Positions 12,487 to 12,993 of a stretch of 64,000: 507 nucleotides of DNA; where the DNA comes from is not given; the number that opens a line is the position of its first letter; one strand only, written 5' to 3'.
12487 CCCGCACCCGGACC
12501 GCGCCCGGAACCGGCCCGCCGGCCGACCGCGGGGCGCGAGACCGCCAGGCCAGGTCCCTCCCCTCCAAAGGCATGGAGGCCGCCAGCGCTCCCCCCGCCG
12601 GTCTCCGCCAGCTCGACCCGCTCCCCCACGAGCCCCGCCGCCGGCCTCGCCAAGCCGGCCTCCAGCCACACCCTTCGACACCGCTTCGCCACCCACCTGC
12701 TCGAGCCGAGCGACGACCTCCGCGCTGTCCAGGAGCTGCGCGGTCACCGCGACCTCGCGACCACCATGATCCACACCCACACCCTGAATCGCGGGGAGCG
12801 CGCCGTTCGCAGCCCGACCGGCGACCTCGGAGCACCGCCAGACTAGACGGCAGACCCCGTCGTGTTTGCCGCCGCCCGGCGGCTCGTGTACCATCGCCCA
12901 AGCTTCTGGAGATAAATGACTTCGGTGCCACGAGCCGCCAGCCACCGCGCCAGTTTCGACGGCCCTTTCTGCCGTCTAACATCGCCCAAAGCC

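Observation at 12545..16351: Decayed integron: IntI-type integrase remnant followed by attC-bounded, same-strand cassettes in a low-GC island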

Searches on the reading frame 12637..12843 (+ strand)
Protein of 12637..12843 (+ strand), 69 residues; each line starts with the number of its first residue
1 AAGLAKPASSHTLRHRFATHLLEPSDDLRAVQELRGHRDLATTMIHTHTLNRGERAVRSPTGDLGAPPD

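Call 5: search_protein_families(library=ncbifam, proteins=[window:12640-12843:+], max_evalue=1)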
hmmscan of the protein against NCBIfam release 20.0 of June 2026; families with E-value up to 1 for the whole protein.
window:12640-12843:+ (68 aa): 10 families
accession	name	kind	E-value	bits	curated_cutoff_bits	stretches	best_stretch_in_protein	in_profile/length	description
TIGR02249.1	integrase_gron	subfamily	3.9e-23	82.3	265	1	1-60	253-312/315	integron integrase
NF011946.0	PRK15417.1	equivalog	1.1e-16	61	435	1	1-63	268-330/337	integron integrase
NF001399.0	PRK00283.1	subfamily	1.5e-16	60.5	279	1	2-50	236-285/300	tyrosine recombinase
TIGR02224.1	recomb_XerC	equivalog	3.3e-16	59.5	335.15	1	2-48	231-277/295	tyrosine recombinase XerC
TIGR02225.1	recomb_XerD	equivalog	6.7e-16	58.5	329.6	1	1-49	227-275/290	site-specific tyrosine recombinase XerD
NF040815.2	recomb_XerA_Arch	equivalog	2.3e-14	53.6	220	1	1-48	207-254/263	site-specific tyrosine recombinase/integron integrase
NF002331.0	PRK01287.1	subfamily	5.6e-10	38.7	371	1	3-56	267-320/365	site-specific tyrosine recombinase XerC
NF003462.0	PRK05084.1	equivalog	1.2e-07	30.8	267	1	5-54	301-350/360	tyrosine recombinase XerS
NF007371.0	PRK09871.1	subfamily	0.01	15.4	222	1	2-47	128-173/198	tyrosine-type DNA invertase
NF007370.0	PRK09870.1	subfamily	0.054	13.1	221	1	1-47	132-178/200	tyrosine-type DNA invertase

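Call 6: search_protein_families(library=pfam, proteins=[window:12640-12843:+], max_evalue=1)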
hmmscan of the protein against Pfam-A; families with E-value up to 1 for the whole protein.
window:12640-12843:+ (68 aa): 1 family
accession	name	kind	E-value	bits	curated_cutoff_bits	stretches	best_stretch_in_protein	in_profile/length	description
PF00589.27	Phage_integrase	-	1.5e-12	48.1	27.1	1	1-48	121-168/172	Phage integrase family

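Call 14: find_homologous_proteins(query=window:12637-12843:+, max_evalue=0.00001)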
Query seq(69 aa) (69 aa): 97 proteins with E <= 0.00001 among 98 candidates.
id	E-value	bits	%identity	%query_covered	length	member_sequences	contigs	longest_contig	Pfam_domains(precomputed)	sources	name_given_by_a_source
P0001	5.8e-21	91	71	94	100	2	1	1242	PF00589.28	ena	-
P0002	1.2e-20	90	76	86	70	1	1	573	PF00589.28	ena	-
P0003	4.0e-20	88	73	87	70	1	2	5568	PF00589.28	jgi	-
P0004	8.8e-20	87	67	93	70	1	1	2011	PF00589.28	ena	-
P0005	9.0e-20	87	70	97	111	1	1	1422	PF00589.28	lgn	-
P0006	9.1e-20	87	68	96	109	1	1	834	PF00589.28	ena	-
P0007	1.1e-19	87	72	87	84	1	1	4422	PF00589.28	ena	-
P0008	2.3e-19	86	70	87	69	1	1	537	PF00589.28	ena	-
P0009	4.5e-19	85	72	87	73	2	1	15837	PF00589.28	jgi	jgi:site-specific recombinase XerD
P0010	5.0e-19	85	71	86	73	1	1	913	PF00589.28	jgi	jgi:site-specific recombinase XerD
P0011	6.6e-19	85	68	87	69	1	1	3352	PF00589.28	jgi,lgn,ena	-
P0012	7.0e-19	85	68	87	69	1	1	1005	PF00589.28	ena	-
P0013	1.1e-18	84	73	86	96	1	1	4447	PF00589.28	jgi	jgi:site-specific recombinase XerD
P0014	1.1e-18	84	68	87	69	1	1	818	PF00589.28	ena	-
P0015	1.2e-18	84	68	87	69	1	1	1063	PF00589.28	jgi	jgi:site-specific recombinase XerD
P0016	1.7e-18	83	72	87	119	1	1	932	PF00589.28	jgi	jgi:site-specific recombinase XerC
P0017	1.9e-18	83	70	91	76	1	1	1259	PF00589.28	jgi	jgi:site-specific recombinase XerD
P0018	2.0e-18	83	66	97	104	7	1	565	PF00589.28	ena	-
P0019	2.1e-18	83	72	84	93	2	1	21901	PF00589.28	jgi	jgi:site-specific recombinase XerD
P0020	2.1e-18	83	69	86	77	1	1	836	PF00589.28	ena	-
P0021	3.1e-18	83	68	87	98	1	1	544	PF00589.28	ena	-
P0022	3.4e-18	82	70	87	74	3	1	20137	PF00589.28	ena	-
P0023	4.0e-18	82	71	86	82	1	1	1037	PF00589.28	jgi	jgi:site-specific recombinase XerD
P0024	4.1e-18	82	70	87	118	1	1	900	PF00589.28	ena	-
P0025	4.5e-18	82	70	87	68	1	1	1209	PF00589.28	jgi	jgi:site-specific recombinase XerD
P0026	4.7e-18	82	68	87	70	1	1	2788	PF00589.28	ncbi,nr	ncbi:MAG: tyrosine-type recombinase/integrase, partial [Serpentinimonas sp.]|nr:tyrosine-type recomb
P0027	4.9e-18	82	70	87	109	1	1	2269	PF00589.28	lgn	-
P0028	5.9e-18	82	63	91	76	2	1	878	PF00589.28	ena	-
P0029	7.5e-18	81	69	93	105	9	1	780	PF00589.28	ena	-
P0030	1.4e-17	80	69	86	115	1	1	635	PF00589.28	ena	-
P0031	1.5e-17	80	68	87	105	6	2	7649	PF00589.28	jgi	-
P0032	1.5e-17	80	64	96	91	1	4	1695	PF00589.28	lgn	-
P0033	2.6e-17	80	63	97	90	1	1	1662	PF00589.28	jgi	jgi:site-specific recombinase XerD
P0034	2.9e-17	79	63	97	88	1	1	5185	PF00589.28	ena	-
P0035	6.0e-17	78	63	91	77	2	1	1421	PF00589.28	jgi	jgi:site-specific recombinase XerD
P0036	6.5e-17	78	68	86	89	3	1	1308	PF00589.28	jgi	jgi:site-specific recombinase XerD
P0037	7.4e-17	78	66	86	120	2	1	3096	PF00589.28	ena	-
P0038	8.5e-17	78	65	87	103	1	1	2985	PF00589.28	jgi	jgi:integrase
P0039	9.1e-17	78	64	93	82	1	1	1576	PF00589.28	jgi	jgi:site-specific recombinase XerD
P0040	1.0e-16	78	66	93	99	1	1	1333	PF00589.28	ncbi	-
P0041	1.2e-16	77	67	87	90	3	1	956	PF00589.28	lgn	-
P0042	1.7e-16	77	62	94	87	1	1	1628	PF00589.28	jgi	jgi:site-specific recombinase XerD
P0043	2.0e-16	77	61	93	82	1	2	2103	PF00589.28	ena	-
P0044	2.1e-16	77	61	93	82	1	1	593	PF00589.28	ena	-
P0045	2.5e-16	76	65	87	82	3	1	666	PF00589.28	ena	-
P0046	2.6e-16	76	67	87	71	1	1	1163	PF00589.28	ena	-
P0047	2.8e-16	76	65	87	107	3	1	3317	PF00589.28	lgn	-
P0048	3.2e-16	76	63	87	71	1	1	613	PF00589.28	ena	-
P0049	3.2e-16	76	65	87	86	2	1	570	PF00589.28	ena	-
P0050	4.5e-16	76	62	94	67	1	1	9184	PF00589.28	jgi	jgi:site-specific recombinase XerD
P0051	4.9e-16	76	70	83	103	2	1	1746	PF00589.28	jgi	-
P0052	6.1e-16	75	63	87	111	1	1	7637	PF00589.28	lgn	-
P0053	7.1e-16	75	65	87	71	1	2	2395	PF00589.28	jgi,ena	jgi:site-specific recombinase XerD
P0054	7.3e-16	75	64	86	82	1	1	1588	PF00589.28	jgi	jgi:site-specific recombinase XerD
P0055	8.2e-16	75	65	87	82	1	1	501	PF00589.28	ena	-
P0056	1.2e-15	74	67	87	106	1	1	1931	PF00589.28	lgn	-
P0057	1.2e-15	74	65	87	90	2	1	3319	PF00589.28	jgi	jgi:site-specific recombinase XerD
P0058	1.2e-15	74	60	90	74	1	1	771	PF00589.28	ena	-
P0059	1.3e-15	74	61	96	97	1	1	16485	PF00589.28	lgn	-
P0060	1.5e-15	74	62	99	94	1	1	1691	PF00589.28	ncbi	-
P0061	1.5e-15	74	62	91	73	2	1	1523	PF00589.28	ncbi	-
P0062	1.6e-15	74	65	91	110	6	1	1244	PF00589.28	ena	-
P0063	1.6e-15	74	65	87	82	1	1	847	PF00589.28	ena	-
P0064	1.8e-15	74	62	94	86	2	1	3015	PF00589.28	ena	-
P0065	2.0e-15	74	65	87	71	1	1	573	PF00589.28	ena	-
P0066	2.4e-15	73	67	87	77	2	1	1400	PF00589.28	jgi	jgi:site-specific recombinase XerD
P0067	2.8e-15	73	63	87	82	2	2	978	PF00589.28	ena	-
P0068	3.0e-15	73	62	88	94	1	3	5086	PF00589.28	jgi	jgi:site-specific recombinase XerD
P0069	4.0e-15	73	61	93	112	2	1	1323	PF00589.28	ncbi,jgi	jgi:site-specific recombinase XerD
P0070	4.1e-15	73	63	87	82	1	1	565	PF00589.28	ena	-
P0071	4.1e-15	73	60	87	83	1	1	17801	PF00589.28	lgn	-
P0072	4.2e-15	73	63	87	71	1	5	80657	PF00589.28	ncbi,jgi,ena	jgi:site-specific recombinase XerD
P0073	5.2e-15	72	63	93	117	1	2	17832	PF00589.28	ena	-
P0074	5.9e-15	72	63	86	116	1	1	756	PF00589.28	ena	-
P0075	6.9e-15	72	63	87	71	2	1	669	PF00589.28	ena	-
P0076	7.4e-15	72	62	87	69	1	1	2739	PF00589.28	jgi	-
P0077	8.6e-15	72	59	91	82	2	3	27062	PF00589.28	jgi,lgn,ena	-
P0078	8.6e-15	72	65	87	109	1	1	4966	PF00589.28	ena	-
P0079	8.7e-15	72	63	93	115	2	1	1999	PF00589.28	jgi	-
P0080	1.2e-14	71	65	91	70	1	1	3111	PF00589.28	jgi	jgi:site-specific recombinase XerD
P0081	1.8e-14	71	61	93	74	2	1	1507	PF00589.28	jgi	-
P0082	4.4e-14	69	63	86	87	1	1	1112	PF00589.28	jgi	jgi:integrase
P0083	4.5e-14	69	63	86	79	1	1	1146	PF00589.28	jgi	jgi:site-specific recombinase XerD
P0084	6.6e-14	69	63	87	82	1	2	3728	PF00589.28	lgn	-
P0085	8.9e-14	68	66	77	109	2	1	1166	PF00589.28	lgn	-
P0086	1.2e-13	68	63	86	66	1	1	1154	PF00589.28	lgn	-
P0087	1.5e-13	68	63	83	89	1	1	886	PF00589.28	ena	-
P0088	1.6e-13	68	58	93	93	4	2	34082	PF00589.28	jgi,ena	-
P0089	2.3e-13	67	55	93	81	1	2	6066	PF00589.28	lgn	-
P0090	3.6e-13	67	64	77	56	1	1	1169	PF00589.28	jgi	jgi:site-specific recombinase XerD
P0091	4.4e-13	66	59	93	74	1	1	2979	PF00589.28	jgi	-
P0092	8.7e-13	65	58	93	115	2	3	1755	PF00589.28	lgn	-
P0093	6.2e-12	63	66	72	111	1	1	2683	PF00589.28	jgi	jgi:integrase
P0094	1.7e-10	58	63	75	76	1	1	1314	PF00589.28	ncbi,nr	ncbi:MAG: hypothetical protein EOP93_20875 [Lysobacteraceae bacterium]|nr:MAG: hypothetical protein 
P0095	2.9e-10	57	62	75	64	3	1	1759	PF00589.28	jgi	-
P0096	1.9e-9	55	55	84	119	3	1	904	PF00589.28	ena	-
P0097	1.7e-6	45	53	68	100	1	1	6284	PF00589.28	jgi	jgi:integrase/recombinase XerD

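Call 16: find_encoding_contigs(protein=P0019, flank=10000, max_places=3)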
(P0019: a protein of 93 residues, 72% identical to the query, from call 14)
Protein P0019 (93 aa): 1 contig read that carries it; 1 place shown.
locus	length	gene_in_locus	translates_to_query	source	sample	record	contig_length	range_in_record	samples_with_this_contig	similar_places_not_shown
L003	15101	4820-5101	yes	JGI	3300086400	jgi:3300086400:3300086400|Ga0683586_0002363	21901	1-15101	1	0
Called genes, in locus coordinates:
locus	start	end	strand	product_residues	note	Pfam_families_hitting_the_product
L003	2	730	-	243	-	?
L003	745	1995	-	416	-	PF00070:Pyr_redox (faint), PF01266:DAO, PF01593:Amino_oxidase (faint), PF07992:Pyr_redox_2 (faint), PF13450:NAD_binding_8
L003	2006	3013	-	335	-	PF05544:Pro_racemase, PF01678:DAP_epimerase (faint)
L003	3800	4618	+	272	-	PF12974:Phosphonate-bd, PF09084:NMT1 (weak)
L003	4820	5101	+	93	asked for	PF00589:Phage_integrase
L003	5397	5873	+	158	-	PF12973:Cupin_7 (weak)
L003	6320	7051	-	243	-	PF13683:rve_3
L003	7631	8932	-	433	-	PF25919:BSH_CusB (faint), PF25917:BSH_RND (faint), PF25973:BSH_CzcB, PF25954:Beta-barrel_RND_2, PF25967:RND-MFP_C, PF25975:CzcB_C, PF25989:YknX_C (weak)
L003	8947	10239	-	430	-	PF02321:OEP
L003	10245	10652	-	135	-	PF13115:YtkA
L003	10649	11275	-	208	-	PF13489:Methyltransf_23, PF01209:Ubie_methyltran, PF08241:Methyltransf_11, PF08242:Methyltransf_12 (weak), PF13649:Methyltransf_25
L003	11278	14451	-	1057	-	PF00873:ACR_tran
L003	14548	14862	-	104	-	-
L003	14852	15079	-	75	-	PF09851:SHOCT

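Call 17: find_encoding_contigs(protein=P0009, flank=10000, max_places=3)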
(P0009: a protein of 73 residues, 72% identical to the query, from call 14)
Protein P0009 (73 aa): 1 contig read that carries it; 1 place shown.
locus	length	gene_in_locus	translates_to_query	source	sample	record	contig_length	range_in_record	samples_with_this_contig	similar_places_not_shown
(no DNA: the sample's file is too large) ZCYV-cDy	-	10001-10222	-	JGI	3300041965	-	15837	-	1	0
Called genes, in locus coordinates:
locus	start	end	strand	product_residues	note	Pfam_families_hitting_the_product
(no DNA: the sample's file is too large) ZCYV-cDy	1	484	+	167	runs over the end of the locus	PF01757:Acyl_transf_3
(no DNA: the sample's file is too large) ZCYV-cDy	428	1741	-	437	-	-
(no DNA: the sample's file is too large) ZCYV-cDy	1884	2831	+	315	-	PF01381:HTH_3 (faint), PF14394:DUF4423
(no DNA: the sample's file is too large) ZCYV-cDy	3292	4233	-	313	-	PF01966:HD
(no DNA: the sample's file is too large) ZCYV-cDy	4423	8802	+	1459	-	PF05359:DUF748, PF27051:TamB_N (weak), PF04357:TamB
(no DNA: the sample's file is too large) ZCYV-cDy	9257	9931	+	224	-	PF02899:Phage_int_SAM_1 (weak), PF13495:Phage_int_SAM_4, PF00589:Phage_integrase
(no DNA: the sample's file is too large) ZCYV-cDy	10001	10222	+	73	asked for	PF00589:Phage_integrase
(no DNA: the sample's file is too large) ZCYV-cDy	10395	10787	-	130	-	-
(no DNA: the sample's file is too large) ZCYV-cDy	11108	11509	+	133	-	-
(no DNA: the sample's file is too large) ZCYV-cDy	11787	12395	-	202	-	PF19895:DUF6368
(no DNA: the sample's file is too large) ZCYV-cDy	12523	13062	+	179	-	-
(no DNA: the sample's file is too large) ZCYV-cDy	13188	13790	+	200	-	PF16702:DUF5063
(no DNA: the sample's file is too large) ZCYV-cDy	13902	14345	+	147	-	-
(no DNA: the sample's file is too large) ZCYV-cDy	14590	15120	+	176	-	-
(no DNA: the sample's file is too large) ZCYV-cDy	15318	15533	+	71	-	PF09720:Unstab_antitox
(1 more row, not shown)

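Call 76: search_protein_families(library=ncbifam, proteins=[P0001, P0005, P0073, P0019, P0088], max_evalue=0.00001)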
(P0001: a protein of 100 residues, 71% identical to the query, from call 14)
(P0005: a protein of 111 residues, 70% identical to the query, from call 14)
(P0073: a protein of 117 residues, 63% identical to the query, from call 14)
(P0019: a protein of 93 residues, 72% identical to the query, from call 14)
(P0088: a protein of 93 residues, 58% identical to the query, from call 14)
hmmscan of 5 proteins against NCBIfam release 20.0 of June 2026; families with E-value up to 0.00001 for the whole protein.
P0001 (100 aa): 10 families
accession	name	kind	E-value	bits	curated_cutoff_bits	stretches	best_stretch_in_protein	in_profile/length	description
TIGR02249.1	integrase_gron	subfamily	1.1e-49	169.5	265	1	1-99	217-315/315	integron integrase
NF011946.0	PRK15417.1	equivalog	1.2e-38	133.1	435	1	2-99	233-330/337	integron integrase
NF040815.2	recomb_XerA_Arch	equivalog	6.9e-24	84.8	220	1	17-85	187-255/263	site-specific tyrosine recombinase/integron integrase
TIGR02225.1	recomb_XerD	equivalog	6.7e-23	81.4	329.6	1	18-86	208-276/290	site-specific tyrosine recombinase XerD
TIGR02224.1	recomb_XerC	equivalog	1.1e-22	80.9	335.15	1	19-84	212-277/295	tyrosine recombinase XerC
NF001399.0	PRK00283.1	subfamily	8.6e-22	77.7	279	1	17-86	215-285/300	tyrosine recombinase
NF002331.0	PRK01287.1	subfamily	2.8e-18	66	371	1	21-88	248-316/365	site-specific tyrosine recombinase XerC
NF003462.0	PRK05084.1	equivalog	6.2e-11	41.6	267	1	40-90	300-350/360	tyrosine recombinase XerS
NF007371.0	PRK09871.1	subfamily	3.3e-07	30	222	1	26-83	116-173/198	tyrosine-type DNA invertase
NF007370.0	PRK09870.1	subfamily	7.8e-06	25.7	221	1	36-83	131-178/200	tyrosine-type DNA invertase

P0005 (111 aa): 10 families
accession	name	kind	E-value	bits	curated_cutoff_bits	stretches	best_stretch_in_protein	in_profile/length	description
TIGR02249.1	integrase_gron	subfamily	7e-45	153.7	265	1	18-108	225-315/315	integron integrase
NF011946.0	PRK15417.1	equivalog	1.5e-32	113.1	435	1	19-108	241-330/337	integron integrase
TIGR02225.1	recomb_XerD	equivalog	3.7e-26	92.1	329.6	1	20-95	201-276/290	site-specific tyrosine recombinase XerD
NF001399.0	PRK00283.1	subfamily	9.5e-26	90.7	279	1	21-95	210-285/300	tyrosine recombinase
TIGR02224.1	recomb_XerC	equivalog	1.1e-25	90.7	335.15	1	19-93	203-277/295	tyrosine recombinase XerC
NF040815.2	recomb_XerA_Arch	equivalog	1.6e-25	90.2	220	1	21-93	182-254/263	site-specific tyrosine recombinase/integron integrase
NF002331.0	PRK01287.1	subfamily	2.2e-19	69.7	371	1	29-93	247-312/365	site-specific tyrosine recombinase XerC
NF003462.0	PRK05084.1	equivalog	2.3e-11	43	267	1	45-96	296-347/360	tyrosine recombinase XerS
NF007371.0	PRK09871.1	subfamily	9.3e-10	38.4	222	1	11-92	92-173/198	tyrosine-type DNA invertase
NF007370.0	PRK09870.1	subfamily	5e-07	29.6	221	1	30-92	116-178/200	tyrosine-type DNA invertase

P0073 (117 aa): 10 families
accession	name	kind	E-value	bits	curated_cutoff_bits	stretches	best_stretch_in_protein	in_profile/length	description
TIGR02249.1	integrase_gron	subfamily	4.1e-42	144.6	265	1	25-117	223-315/315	integron integrase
NF011946.0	PRK15417.1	equivalog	2.1e-34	119.2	435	1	26-117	239-330/337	integron integrase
NF001399.0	PRK00283.1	subfamily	8.2e-29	100.8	279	1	35-104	215-285/300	tyrosine recombinase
TIGR02225.1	recomb_XerD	equivalog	3.9e-27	95.3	329.6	1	35-104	207-276/290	site-specific tyrosine recombinase XerD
NF040815.2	recomb_XerA_Arch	equivalog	1e-25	90.8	220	1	35-102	187-254/263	site-specific tyrosine recombinase/integron integrase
TIGR02224.1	recomb_XerC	equivalog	3.4e-25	89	335.15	1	38-102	213-277/295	tyrosine recombinase XerC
NF002331.0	PRK01287.1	subfamily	9.4e-15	54.4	371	1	42-102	251-312/365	site-specific tyrosine recombinase XerC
NF003462.0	PRK05084.1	equivalog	1.2e-12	47.3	267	1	57-105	299-347/360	tyrosine recombinase XerS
NF007370.0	PRK09870.1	subfamily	4.1e-09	36.3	221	1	39-101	116-178/200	tyrosine-type DNA invertase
NF007371.0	PRK09871.1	subfamily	2.4e-08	33.8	222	1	44-101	116-173/198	tyrosine-type DNA invertase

P0019 (93 aa): 10 families
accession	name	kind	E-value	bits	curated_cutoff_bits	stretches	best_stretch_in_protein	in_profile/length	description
TIGR02249.1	integrase_gron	subfamily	2.1e-40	139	265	1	4-90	229-315/315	integron integrase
NF011946.0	PRK15417.1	equivalog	1.8e-28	99.7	435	1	9-91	249-331/337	integron integrase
TIGR02224.1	recomb_XerC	equivalog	8.1e-25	87.8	335.15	1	9-75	211-277/295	tyrosine recombinase XerC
NF040815.2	recomb_XerA_Arch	equivalog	1.3e-23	83.9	220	1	10-75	189-254/263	site-specific tyrosine recombinase/integron integrase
TIGR02225.1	recomb_XerD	equivalog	4.2e-23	82.1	329.6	1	10-77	209-276/290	site-specific tyrosine recombinase XerD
NF001399.0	PRK00283.1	subfamily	1.2e-21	77.3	279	1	10-77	217-285/300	tyrosine recombinase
NF002331.0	PRK01287.1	subfamily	9.7e-18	64.3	371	1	10-76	246-313/365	site-specific tyrosine recombinase XerC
NF003462.0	PRK05084.1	equivalog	9.8e-12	44.3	267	1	20-78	287-347/360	tyrosine recombinase XerS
NF007371.0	PRK09871.1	subfamily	1.7e-08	34.2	222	1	16-74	115-173/198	tyrosine-type DNA invertase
NF007370.0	PRK09870.1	subfamily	2.3e-06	27.4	221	1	24-74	128-178/200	tyrosine-type DNA invertase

P0088 (93 aa): 10 families
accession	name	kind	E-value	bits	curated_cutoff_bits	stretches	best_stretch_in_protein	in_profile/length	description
TIGR02249.1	integrase_gron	subfamily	5.6e-38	131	265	1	8-92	230-314/315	integron integrase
NF011946.0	PRK15417.1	equivalog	1e-29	103.8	435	1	9-92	246-329/337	integron integrase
NF001399.0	PRK00283.1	subfamily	2.1e-29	102.7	279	1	6-80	210-285/300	tyrosine recombinase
TIGR02225.1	recomb_XerD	equivalog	1.8e-27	96.4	329.6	1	7-79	203-275/290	site-specific tyrosine recombinase XerD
TIGR02224.1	recomb_XerC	equivalog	6.4e-27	94.7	335.15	1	7-78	206-277/295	tyrosine recombinase XerC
NF040815.2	recomb_XerA_Arch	equivalog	7.3e-26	91.3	220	1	7-78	183-254/263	site-specific tyrosine recombinase/integron integrase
NF002331.0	PRK01287.1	subfamily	7e-15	54.9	371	1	19-78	252-312/365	site-specific tyrosine recombinase XerC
NF003462.0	PRK05084.1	equivalog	2.6e-13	49.4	267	1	17-80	285-346/360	tyrosine recombinase XerS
NF007370.0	PRK09870.1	subfamily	4.8e-09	36.1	221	1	7-77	108-178/200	tyrosine-type DNA invertase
NF007371.0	PRK09871.1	subfamily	3.5e-08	33.2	222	1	10-77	106-173/198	tyrosine-type DNA invertase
